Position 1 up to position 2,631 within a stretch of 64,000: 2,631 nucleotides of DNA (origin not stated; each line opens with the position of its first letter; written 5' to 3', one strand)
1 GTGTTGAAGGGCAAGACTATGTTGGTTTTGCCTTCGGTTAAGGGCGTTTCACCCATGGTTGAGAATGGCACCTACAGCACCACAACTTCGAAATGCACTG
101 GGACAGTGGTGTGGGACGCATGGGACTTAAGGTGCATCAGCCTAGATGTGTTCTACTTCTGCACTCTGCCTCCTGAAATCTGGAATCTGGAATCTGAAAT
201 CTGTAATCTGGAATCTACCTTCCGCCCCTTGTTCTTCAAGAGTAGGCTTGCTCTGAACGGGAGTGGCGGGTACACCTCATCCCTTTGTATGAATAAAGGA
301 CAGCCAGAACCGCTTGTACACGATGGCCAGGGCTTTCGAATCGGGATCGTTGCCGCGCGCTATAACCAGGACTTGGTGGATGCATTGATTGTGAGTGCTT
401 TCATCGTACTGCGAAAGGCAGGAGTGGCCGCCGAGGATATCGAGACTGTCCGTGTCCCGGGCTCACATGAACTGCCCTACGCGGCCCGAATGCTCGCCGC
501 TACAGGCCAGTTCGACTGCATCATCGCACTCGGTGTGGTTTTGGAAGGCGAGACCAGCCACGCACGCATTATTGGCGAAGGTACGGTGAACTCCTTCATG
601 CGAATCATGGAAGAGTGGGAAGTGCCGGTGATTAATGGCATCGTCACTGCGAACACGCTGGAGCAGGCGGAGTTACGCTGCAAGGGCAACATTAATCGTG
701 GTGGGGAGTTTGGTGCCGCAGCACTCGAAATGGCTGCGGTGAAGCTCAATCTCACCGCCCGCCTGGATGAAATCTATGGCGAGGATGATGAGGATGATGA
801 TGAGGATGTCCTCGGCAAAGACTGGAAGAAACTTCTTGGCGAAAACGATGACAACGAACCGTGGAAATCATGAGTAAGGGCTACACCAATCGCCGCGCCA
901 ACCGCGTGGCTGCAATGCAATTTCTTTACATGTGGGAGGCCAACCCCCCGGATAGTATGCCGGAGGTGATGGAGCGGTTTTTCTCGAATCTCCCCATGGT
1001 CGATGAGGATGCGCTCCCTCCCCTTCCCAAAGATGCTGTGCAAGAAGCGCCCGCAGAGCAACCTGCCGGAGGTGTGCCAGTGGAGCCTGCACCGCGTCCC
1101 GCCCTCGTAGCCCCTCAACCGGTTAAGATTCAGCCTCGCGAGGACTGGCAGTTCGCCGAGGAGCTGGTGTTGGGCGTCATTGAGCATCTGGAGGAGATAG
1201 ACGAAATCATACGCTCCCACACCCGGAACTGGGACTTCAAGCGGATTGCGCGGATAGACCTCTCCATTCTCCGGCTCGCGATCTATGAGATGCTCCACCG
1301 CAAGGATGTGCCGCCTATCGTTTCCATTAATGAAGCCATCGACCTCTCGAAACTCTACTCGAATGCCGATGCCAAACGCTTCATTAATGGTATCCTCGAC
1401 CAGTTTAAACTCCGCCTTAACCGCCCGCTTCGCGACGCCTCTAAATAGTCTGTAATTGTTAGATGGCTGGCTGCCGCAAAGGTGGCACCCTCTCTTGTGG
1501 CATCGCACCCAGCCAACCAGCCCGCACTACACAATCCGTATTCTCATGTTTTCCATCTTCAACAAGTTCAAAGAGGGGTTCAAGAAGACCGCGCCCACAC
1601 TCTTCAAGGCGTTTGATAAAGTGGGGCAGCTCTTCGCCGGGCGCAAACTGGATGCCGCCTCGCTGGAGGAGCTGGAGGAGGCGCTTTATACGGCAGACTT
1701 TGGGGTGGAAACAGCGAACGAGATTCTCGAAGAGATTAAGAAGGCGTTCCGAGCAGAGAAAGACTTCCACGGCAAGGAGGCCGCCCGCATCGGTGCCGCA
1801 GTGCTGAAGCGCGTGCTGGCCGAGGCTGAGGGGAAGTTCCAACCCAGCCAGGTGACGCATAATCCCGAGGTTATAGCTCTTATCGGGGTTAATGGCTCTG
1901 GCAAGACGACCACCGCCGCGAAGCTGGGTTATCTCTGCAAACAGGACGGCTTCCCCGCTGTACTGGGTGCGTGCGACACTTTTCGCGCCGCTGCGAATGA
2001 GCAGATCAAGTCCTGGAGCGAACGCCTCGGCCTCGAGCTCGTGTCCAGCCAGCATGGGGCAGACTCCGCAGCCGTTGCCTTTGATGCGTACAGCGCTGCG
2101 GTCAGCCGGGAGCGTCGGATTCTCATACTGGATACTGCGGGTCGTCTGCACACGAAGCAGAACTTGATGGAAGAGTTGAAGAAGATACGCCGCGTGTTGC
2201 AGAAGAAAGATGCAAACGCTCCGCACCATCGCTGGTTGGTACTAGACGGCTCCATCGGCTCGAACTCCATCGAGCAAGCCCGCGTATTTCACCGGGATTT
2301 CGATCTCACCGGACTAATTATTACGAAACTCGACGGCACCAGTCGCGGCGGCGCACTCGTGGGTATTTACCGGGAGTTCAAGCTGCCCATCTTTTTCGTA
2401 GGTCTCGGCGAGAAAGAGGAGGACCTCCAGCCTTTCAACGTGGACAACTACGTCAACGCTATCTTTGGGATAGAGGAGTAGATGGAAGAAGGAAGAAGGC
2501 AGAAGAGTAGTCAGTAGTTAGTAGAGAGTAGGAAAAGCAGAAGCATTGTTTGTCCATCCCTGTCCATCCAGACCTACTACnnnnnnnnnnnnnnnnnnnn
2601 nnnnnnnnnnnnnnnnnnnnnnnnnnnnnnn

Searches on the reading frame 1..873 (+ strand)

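Call 36: search_protein_families(library=pfam, proteins=[window:1-873:+], max_evalue=0.001)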
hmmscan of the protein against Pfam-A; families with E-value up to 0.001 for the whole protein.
window:1-873:+ (290 aa): 1 family
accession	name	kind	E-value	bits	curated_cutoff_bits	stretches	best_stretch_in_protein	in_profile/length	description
PF00885.24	DMRL_synthase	-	4.3e-38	130.8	26.7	1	112-247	2-137/139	6,7-dimethyl-8-ribityllumazine synthase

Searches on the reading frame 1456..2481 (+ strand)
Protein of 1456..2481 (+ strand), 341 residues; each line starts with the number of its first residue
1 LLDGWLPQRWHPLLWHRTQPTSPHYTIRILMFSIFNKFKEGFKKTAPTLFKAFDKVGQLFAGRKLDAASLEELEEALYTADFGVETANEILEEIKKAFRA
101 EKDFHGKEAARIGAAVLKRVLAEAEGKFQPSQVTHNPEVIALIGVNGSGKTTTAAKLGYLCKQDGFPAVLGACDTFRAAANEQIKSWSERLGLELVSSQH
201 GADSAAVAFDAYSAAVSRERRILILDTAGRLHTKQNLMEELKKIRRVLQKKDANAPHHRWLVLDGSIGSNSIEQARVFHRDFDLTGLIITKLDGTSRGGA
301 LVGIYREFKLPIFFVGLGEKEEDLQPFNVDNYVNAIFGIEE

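Call 36: search_protein_families(library=pfam, proteins=[window:1456-2481:+], max_evalue=0.001)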
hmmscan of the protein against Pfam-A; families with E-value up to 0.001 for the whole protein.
window:1456-2481:+ (341 aa): 5 families
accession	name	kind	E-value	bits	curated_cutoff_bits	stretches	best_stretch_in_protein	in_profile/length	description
PF00448.28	SRP54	-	2.8e-65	220.1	22.7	1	137-337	1-195/196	SRP54-type protein, GTPase domain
PF02881.24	SRP54_N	-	4.5e-11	43.2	22.4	1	54-102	3-60/75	SRP54-type protein, helical bundle domain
PF13401.12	AAA_22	-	9.1e-07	29.7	27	1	136-250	4-111/130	AAA domain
PF13191.12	AAA_16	-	0.00038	21.4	32.6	1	134-247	21-126/167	AAA ATPase domain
PF13604.12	AAA_30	-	0.00072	19.8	27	0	133-235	13-104/191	AAA domain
